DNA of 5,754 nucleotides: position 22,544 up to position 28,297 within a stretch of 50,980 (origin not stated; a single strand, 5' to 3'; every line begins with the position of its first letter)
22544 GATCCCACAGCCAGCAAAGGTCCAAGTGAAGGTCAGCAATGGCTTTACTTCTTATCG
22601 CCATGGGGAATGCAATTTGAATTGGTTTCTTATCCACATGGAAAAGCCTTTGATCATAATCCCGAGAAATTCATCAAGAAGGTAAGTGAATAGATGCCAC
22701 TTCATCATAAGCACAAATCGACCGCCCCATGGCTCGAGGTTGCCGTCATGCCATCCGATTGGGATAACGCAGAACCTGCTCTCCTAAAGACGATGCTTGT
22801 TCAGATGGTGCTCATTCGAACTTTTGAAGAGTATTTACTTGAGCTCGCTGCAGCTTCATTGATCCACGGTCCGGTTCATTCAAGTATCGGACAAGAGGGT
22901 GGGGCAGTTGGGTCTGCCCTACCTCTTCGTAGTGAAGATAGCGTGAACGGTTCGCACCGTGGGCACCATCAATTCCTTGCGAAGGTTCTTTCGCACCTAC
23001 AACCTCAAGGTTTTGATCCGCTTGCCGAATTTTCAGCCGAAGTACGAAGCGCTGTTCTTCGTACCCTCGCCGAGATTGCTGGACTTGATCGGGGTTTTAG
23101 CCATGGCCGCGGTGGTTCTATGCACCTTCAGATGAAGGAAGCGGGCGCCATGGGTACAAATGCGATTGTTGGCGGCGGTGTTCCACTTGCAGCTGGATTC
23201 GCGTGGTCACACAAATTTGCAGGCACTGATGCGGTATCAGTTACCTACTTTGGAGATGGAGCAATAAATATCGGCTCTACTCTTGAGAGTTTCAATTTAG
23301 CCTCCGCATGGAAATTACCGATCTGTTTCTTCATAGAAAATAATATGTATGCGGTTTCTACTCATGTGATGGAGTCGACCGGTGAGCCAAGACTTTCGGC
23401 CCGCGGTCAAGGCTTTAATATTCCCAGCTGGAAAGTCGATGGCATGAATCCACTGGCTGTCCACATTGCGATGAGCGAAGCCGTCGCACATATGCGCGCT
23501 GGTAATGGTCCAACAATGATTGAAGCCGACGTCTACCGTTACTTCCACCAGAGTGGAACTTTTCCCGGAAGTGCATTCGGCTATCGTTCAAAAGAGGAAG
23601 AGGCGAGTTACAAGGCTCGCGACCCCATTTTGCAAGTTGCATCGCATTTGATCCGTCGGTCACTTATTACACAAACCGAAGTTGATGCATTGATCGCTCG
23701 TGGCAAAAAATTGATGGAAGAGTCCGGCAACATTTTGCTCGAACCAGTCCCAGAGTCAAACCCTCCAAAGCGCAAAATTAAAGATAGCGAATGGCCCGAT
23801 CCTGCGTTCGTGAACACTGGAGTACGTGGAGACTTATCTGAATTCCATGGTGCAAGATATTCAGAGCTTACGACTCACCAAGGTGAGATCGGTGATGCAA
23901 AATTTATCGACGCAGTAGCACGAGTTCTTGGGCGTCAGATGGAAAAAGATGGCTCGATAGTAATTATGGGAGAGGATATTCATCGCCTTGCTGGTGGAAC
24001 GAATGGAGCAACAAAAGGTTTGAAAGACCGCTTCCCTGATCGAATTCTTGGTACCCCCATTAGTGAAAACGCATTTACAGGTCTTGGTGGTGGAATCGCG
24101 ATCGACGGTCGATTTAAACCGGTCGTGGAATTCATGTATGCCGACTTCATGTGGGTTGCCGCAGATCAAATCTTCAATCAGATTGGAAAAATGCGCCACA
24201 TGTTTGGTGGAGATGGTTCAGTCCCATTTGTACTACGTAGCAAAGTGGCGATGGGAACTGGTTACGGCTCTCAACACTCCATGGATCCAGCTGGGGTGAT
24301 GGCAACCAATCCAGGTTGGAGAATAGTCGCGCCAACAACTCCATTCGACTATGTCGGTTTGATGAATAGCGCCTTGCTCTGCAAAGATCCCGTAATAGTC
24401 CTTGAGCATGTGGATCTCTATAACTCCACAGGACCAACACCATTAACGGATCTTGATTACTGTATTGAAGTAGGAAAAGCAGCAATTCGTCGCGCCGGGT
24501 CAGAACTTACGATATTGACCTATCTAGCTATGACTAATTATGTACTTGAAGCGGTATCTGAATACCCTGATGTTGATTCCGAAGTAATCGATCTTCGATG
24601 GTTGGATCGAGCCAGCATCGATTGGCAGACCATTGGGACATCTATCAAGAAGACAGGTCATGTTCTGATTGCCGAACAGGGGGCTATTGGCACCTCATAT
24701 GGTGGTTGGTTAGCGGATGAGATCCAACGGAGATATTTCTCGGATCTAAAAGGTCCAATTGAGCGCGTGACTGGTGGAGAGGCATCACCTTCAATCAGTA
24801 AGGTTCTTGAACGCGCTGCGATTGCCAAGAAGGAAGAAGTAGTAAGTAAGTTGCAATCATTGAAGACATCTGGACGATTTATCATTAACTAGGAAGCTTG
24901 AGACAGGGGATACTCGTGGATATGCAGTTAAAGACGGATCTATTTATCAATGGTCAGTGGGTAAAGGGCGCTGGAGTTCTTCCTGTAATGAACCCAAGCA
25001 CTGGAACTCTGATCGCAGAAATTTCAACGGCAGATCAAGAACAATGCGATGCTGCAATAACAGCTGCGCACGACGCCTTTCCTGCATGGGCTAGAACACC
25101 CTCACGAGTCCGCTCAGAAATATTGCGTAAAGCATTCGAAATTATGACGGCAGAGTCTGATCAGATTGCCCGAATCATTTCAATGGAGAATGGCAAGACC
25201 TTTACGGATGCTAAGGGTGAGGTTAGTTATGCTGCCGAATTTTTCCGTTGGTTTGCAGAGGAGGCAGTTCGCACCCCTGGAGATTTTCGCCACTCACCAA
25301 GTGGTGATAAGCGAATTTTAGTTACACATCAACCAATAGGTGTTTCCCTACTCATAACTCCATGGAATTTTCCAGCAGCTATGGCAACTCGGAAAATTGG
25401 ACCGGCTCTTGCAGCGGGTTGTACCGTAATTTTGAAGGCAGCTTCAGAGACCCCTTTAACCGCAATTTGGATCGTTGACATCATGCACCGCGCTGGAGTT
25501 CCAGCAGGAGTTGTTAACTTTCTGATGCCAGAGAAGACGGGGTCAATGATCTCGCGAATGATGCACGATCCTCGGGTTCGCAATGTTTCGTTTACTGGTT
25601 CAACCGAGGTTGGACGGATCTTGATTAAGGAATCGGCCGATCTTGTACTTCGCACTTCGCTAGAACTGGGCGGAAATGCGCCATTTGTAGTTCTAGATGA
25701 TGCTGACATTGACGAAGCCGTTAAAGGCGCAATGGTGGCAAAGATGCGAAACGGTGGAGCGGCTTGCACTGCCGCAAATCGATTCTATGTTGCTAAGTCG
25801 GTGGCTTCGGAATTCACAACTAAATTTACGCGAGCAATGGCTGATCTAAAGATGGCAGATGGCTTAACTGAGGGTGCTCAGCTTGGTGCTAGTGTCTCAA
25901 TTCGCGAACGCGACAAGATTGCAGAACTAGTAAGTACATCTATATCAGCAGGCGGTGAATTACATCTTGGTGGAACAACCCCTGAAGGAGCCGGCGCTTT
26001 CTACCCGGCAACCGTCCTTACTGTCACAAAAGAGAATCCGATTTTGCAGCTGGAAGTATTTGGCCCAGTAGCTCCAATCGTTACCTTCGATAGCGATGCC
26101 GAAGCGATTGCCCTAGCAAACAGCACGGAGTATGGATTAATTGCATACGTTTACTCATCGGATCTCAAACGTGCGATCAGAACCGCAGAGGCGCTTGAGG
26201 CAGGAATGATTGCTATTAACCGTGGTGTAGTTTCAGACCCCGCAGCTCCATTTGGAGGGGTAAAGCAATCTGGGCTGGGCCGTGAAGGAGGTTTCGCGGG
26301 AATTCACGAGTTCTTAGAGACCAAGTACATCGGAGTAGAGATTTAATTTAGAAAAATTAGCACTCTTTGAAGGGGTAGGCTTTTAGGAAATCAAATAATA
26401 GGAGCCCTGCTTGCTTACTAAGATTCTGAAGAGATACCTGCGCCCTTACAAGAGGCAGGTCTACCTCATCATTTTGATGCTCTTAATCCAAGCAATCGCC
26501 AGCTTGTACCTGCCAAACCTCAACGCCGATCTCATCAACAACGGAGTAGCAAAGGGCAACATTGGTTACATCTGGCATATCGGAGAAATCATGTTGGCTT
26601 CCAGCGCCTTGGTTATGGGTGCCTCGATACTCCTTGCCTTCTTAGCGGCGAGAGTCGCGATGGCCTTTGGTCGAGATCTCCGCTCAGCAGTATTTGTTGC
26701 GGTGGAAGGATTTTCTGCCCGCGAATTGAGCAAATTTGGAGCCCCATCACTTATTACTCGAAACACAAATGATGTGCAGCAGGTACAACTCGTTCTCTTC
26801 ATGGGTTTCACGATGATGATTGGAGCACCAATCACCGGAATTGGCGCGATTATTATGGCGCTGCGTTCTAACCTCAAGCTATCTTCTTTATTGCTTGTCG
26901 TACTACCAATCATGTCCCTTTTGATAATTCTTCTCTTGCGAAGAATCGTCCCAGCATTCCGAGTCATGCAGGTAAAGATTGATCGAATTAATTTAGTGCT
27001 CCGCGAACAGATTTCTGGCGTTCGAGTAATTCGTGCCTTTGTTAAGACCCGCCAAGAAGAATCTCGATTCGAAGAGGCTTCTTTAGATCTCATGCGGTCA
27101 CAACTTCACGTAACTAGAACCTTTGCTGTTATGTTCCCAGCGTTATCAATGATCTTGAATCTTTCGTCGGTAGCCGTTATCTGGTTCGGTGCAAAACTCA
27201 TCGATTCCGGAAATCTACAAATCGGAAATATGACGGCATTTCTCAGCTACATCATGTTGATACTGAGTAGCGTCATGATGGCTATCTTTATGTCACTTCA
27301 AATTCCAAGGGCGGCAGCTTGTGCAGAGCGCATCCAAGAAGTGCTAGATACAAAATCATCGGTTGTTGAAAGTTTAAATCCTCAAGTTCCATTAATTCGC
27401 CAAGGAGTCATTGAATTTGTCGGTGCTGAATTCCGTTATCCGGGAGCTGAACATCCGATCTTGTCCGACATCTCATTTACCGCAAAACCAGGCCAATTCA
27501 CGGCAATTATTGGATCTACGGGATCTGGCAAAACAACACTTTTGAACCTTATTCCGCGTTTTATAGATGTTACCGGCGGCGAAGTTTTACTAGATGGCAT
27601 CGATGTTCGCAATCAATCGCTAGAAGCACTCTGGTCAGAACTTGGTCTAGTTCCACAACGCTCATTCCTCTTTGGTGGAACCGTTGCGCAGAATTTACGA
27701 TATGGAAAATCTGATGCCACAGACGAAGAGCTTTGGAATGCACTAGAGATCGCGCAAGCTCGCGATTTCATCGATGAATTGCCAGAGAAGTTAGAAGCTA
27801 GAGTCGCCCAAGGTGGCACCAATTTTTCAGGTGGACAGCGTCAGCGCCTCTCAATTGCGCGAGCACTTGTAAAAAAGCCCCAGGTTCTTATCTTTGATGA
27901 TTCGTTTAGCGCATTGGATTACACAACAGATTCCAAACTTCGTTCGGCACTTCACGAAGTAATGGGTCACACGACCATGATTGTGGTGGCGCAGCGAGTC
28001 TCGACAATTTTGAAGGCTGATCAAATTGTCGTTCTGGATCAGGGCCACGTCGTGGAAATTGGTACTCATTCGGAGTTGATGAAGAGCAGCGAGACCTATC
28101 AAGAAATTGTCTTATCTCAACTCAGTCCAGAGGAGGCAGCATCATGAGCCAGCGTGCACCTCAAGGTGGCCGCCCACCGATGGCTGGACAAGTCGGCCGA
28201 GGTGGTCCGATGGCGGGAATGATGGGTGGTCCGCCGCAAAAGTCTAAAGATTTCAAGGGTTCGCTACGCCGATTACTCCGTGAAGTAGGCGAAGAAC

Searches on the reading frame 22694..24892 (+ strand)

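Call 64: search_protein_families(library=pfam, proteins=[window:22694-24892:+], max_evalue=0.00001)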
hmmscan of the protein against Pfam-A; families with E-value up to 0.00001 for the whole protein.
window:22694-24892:+ (732 aa): 3 families
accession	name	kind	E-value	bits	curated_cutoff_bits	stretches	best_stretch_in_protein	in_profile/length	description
PF00676.26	E1_dh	-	6.9e-61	206.3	22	1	37-343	2-286/300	Dehydrogenase E1 component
PF02779.29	Transket_pyr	-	2.1e-29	102.8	27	1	405-577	6-173/174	Transketolase, pyrimidine binding domain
PF02780.25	Transketolase_C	-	1.8e-16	60.6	25.9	1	594-715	1-123/124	Transketolase, C-terminal domain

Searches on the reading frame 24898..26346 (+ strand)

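Call 75: search_protein_families(library=ncbifam, proteins=[window:24898-26346:+], max_evalue=1e-10)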
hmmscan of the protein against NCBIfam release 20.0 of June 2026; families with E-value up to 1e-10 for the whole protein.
window:24898-26346:+ (482 aa): 40 families (the best 25 are shown)
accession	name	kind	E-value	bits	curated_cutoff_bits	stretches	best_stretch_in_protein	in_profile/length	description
TIGR01780.1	SSADH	subfamily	4e-154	513.8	646.35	1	30-476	1-448/448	succinate-semialdehyde dehydrogenase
NF008415.0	PRK11241.1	equivalog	2.1e-145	485.2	828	1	12-481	10-481/482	NADP-dependent succinate-semialdehyde dehydrogenase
NF010000.0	PRK13473.1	subfamily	2.6e-114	382.5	615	1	13-480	3-472/475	aminobutyraldehyde dehydrogenase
TIGR01804.1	BADH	equivalog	2.4e-109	365.9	668.6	1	16-476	1-467/467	betaine-aldehyde dehydrogenase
NF045735.1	PaDhStyDPseudo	equivalog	3.4e-108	362.4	850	1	11-478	1-479/483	phenylacetaldehyde dehydrogenase StyD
TIGR02299.1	HpaE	equivalog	3.5e-107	359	638.35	1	15-480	3-476/488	5-carboxymethyl-2-hydroxymuconate semialdehyde dehydrogenase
NF006915.0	PRK09406.1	equivalog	5.5e-106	355.2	730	1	30-477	5-453/457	NADP-dependent succinic semialdehyde dehydrogenase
NF007497.0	PRK10090.1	equivalog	1.4e-103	347.2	500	1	12-478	6-475/480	aldehyde dehydrogenase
NF009725.0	PRK13252.1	equivalog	1.1e-102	344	593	1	11-481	5-480/488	betaine-aldehyde dehydrogenase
NF040648.1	lactal_redase_Meth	equivalog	2.6e-100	336.6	650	1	15-479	1-461/463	lactaldehyde dehydrogenase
NF006916.0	PRK09407.1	equivalog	6.6e-100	335.2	521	1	27-479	35-491/526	succinic semialdehyde dehydrogenase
NF042993.1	AlphKGSA_gudD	equivalog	1.8e-99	333.7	770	1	15-477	6-477/481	alpha-ketoglutaric semialdehyde dehydrogenase GucD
NF042989.1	AldDh_AldH_Clos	equivalog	4.6e-97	325.6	800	1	30-477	5-454/458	aldehyde dehydrogenase AldH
NF052305.1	DioxValDhHalo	equivalog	3e-95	319.9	750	1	12-476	4-477/483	2,5-dioxovalerate dehydrogenase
NF045736.1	PaDhStyDRhodo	equivalog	2e-93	313.5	800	1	12-480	2-477/479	phenylacetaldehyde dehydrogenase StyD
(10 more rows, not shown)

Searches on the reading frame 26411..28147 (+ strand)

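Call 64: search_protein_families(library=pfam, proteins=[window:26411-28147:+], max_evalue=0.00001)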
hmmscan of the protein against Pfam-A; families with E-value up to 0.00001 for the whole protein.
window:26411-28147:+ (578 aa): 3 families
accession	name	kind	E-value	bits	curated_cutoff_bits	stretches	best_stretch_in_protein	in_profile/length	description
PF00664.28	ABC_membrane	-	6.1e-34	118.4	28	1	18-287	2-273/274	ABC transporter transmembrane region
PF00005.33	ABC_tran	-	7.8e-30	104.7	25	1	351-499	1-136/137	ABC transporter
PF02463.25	SMC_N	-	1.7e-07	31.4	40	0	390-542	108-211/220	RecF/RecN/SMC N terminal domain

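Call 75: search_protein_families(library=ncbifam, proteins=[window:26411-28147:+], max_evalue=1e-10)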
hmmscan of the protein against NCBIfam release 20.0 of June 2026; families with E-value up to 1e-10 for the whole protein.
window:26411-28147:+ (578 aa): 157 families (the best 25 are shown)
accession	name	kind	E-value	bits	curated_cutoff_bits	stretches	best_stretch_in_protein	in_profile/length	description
TIGR02204.1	MsbA_rel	hypoth_equivalog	7.4e-113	378.2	780.4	1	4-570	7-575/576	ABC transporter, permease/ATP-binding protein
TIGR02203.1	MsbA_lipidA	equivalog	4.3e-112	375.5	602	1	6-566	5-565/572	lipid A export permease/ATP-binding protein MsbA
NF052233.1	CphA_assoc_ABC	equivalog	3.4e-99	333.2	880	1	6-571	175-744/766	cyanophycin metabolism-associated ABC transporter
TIGR00958.1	3a01208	subfamily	4.8e-91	306.1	874.6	1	4-567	151-711/711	antigen peptide transporter 2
NF010178.0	PRK13657.1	equivalog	1.6e-88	297.7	733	1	9-570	13-570/588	glucan ABC transporter ATP-binding protein/ permease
NF045513.1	HepA_fam_ABC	equivalog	7.1e-86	288.9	725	1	47-559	87-598/610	heterocyst formation ABC transporter subunit HepA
NF008055.0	PRK10789.1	equivalog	2.8e-82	277.1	845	1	10-567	12-568/590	SmdA family multidrug ABC transporter permease/ATP-binding protein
NF008381.0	PRK11176.1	equivalog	1.2e-81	274.9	867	1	6-570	16-579/582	lipid A ABC transporter ATP-binding protein/permease MsbA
TIGR03797.1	NHLM_micro_ABC2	equivalog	3.4e-75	253.9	709.4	1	3-570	124-685/686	NHLP bacteriocin export ABC transporter permease/ATPase subunit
TIGR03375.1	type_I_sec_LssB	subfamily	2e-74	251.2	693.1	1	156-561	288-693/696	type I secretion system permease/ATPase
TIGR03796.1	NHLM_micro_ABC1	equivalog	2.9e-72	244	853.3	1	4-567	143-709/710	NHLP family bacteriocin export ABC transporter peptidase/permease/ATPase subunit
TIGR01846.1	type_I_sec_HlyB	subfamily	3.6e-72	243.7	725.55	1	133-570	257-692/694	type I secretion system permease/ATPase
NF008056.1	PRK10790.1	equivalog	6.9e-72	242.8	746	1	4-574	12-579/584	SmdB family multidrug efflux ABC transporter permease/ATP-binding protein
NF008364.0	PRK11160.1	equivalog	1.7e-66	225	630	1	89-566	94-571/575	heme ABC transporter ATP-binding protein/permease CydC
TIGR01193.1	bacteriocin_ABC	subfamily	2.3e-66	224.8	523.85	1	120-567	267-706/708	peptide cleavage/export ABC transporter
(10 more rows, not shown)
